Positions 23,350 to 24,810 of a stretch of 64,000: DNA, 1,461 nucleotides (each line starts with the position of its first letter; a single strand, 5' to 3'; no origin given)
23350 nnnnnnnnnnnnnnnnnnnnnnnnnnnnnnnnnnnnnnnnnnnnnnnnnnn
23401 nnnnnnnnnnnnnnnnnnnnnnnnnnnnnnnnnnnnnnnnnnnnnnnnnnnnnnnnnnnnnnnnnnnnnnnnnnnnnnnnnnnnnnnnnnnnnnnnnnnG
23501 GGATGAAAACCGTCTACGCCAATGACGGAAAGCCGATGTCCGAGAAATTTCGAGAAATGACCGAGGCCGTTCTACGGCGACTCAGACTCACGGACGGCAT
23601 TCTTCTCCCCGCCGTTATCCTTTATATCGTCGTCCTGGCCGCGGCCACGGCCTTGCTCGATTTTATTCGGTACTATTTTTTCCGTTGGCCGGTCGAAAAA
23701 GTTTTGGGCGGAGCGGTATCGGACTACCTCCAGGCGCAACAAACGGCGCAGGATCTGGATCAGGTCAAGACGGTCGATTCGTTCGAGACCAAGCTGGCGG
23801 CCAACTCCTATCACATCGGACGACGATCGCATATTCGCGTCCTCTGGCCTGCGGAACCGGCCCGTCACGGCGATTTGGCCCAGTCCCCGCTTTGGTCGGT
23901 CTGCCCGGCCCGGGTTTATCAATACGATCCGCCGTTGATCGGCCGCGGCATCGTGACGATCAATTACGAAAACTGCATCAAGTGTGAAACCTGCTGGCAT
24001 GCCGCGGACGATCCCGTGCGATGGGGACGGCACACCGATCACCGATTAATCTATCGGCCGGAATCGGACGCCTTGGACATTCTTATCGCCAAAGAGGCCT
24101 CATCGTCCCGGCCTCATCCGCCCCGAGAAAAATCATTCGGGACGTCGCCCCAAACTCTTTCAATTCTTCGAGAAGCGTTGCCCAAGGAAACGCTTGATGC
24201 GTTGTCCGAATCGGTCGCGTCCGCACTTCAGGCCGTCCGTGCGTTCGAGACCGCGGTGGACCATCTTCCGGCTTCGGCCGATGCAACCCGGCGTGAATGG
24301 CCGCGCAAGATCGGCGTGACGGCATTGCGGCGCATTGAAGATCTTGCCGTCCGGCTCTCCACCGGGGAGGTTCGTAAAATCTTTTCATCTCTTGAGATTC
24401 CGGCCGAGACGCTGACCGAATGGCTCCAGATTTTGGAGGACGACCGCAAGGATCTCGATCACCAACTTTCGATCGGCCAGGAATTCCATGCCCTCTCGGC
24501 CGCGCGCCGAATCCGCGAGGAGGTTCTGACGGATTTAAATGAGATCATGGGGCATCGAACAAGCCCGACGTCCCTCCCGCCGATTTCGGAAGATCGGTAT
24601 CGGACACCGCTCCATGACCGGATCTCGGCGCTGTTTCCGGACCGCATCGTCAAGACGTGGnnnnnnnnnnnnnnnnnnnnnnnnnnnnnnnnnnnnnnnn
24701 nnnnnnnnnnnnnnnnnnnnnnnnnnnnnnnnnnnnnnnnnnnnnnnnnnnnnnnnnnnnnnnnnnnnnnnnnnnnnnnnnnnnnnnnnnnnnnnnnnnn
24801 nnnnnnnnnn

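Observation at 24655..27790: Tandem ACAD folds in one chain: a degenerate copy followed by a catalytic copy (candidate intramolecular pseudo-dimer)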

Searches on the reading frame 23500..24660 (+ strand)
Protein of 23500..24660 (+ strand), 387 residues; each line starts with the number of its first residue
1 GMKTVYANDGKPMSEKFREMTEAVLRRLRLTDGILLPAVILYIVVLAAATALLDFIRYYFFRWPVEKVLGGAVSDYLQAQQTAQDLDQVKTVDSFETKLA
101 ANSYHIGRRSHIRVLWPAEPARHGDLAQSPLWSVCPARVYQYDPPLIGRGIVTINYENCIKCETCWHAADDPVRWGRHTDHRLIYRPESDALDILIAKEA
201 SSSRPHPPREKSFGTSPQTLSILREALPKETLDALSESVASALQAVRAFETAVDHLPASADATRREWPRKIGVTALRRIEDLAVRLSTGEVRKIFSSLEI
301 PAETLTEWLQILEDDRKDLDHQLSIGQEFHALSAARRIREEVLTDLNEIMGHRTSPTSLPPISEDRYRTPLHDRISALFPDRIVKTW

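Call 7: search_protein_families(library=pfam, proteins=[window:23500-24660:+], max_evalue=10)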
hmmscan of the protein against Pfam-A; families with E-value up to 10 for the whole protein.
window:23500-24660:+ (387 aa): 6 families
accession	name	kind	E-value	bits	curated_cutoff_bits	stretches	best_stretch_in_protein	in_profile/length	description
PF05187.19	Fer4_ETF_QO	-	0.0012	19.4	24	1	127-165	42-81/104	Electron transfer flavoprotein-ubiquinone oxidoreductase, 4Fe-4S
PF12838.12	Fer4_7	-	0.031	15.2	27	1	134-166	11-45/52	4Fe-4S dicluster domain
PF13187.11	Fer4_9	-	0.14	12.7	27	1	134-167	11-45/52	4Fe-4S dicluster domain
PF13370.11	Fer4_13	-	0.16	13.2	24.5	1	155-171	2-18/58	4Fe-4S single cluster domain of Ferredoxin I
PF00037.32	Fer4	-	0.18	12.1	21.1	1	152-166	1-15/24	4Fe-4S binding domain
PF12837.12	Fer4_6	-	1.6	9.3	25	1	151-165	1-15/24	4Fe-4S binding domain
